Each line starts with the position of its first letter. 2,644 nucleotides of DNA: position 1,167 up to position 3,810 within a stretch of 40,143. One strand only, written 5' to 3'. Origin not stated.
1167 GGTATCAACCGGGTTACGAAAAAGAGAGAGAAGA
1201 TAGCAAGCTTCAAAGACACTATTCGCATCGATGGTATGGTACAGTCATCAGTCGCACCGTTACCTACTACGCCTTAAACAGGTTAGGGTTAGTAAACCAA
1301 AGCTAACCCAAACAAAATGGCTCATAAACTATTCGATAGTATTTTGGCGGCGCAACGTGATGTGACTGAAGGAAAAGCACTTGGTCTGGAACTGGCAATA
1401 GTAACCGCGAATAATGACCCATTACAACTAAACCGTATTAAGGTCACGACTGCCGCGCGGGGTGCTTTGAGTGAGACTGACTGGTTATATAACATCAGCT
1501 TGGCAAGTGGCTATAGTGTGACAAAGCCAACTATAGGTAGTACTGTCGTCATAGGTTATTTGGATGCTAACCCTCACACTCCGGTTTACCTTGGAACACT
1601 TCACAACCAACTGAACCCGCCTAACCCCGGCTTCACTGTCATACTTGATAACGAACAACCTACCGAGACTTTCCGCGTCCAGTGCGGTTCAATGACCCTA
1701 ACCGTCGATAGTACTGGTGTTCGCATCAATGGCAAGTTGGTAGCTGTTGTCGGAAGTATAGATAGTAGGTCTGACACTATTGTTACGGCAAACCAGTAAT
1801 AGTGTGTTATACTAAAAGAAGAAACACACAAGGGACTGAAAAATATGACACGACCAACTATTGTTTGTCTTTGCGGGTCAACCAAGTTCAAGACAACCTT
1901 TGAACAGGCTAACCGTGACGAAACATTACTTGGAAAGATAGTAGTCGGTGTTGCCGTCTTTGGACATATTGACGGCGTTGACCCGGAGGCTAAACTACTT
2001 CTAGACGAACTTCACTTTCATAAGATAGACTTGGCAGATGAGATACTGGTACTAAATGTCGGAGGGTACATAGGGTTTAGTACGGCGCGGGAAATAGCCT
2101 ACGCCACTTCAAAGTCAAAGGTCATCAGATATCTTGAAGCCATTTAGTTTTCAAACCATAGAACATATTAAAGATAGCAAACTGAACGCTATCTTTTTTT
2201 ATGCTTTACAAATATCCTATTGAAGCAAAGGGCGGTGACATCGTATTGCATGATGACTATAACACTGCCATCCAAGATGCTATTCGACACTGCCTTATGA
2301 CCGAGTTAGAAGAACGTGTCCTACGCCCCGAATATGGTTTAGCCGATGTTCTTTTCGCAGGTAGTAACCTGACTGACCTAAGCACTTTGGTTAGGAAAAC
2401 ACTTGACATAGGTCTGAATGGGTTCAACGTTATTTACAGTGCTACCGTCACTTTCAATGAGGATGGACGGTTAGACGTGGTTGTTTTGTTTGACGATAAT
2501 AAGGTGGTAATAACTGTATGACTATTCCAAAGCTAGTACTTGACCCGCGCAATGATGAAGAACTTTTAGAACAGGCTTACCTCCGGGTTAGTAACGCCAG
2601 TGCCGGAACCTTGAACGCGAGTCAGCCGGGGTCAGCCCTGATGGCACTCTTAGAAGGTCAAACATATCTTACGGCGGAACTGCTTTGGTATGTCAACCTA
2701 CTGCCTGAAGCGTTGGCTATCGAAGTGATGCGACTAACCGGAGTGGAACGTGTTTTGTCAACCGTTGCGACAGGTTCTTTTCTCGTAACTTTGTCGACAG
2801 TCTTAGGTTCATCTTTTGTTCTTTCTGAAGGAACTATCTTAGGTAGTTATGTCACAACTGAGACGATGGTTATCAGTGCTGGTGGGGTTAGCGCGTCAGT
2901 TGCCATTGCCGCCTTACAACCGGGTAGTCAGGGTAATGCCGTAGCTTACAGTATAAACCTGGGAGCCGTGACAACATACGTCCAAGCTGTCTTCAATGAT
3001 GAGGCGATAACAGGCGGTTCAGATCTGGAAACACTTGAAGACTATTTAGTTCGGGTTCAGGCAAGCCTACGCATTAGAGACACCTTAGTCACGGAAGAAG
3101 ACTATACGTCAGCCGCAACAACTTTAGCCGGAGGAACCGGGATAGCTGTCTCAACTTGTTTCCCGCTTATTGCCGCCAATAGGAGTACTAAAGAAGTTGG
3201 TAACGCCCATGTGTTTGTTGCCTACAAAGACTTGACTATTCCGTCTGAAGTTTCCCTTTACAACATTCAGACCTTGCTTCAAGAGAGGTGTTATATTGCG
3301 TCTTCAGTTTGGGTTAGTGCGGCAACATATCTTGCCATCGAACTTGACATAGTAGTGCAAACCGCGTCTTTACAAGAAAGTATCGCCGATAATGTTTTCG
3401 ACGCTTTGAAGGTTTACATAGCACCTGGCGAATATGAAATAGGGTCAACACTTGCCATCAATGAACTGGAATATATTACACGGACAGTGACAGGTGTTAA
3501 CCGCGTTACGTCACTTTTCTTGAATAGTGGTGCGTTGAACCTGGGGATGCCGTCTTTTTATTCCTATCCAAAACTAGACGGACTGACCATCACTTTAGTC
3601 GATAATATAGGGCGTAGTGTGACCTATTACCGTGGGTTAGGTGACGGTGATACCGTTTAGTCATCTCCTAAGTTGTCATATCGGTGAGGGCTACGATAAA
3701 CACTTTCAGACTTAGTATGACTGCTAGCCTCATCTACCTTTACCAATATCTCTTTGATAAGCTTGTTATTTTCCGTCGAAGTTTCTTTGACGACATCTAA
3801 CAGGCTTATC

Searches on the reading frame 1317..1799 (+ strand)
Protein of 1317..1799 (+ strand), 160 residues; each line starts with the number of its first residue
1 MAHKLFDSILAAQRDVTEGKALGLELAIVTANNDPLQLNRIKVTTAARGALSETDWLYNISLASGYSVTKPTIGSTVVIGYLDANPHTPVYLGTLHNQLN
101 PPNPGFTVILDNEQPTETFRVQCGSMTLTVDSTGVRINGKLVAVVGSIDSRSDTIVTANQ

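Call 101: search_protein_families(library=pfam, proteins=[window:1317-1799:+], max_evalue=0.01)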
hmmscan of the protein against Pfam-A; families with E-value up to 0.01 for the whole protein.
window:1317-1799:+ (160 aa): 1 family
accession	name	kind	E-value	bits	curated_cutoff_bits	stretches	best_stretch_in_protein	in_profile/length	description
PF04717.18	Phage_base_V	-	1.7e-11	44.8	23.8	1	27-96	3-75/75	Type VI secretion system/phage-baseplate injector OB domain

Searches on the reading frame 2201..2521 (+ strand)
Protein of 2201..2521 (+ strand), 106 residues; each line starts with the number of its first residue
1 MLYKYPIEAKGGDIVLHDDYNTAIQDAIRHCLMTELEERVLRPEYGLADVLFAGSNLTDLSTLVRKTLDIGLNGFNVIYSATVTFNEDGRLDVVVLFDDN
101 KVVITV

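Call 101: search_protein_families(library=pfam, proteins=[window:2201-2521:+], max_evalue=0.01)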
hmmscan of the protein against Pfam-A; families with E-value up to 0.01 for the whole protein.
window:2201-2521:+ (106 aa): 1 family
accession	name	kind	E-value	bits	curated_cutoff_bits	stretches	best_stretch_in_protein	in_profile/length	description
PF04965.19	GPW_gp25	-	0.00072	19.7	27.2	1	20-65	3-49/96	Baseplate wedge protein gp25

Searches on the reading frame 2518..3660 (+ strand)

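Call 101: search_protein_families(library=pfam, proteins=[window:2518-3660:+], max_evalue=0.01)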
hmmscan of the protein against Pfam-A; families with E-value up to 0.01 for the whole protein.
window:2518-3660:+ (380 aa): 1 family
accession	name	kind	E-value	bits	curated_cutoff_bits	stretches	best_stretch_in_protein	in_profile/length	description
PF04865.19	Baseplate_J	-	1.6e-18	67.4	21.1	1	72-318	10-253/255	Baseplate J-like protein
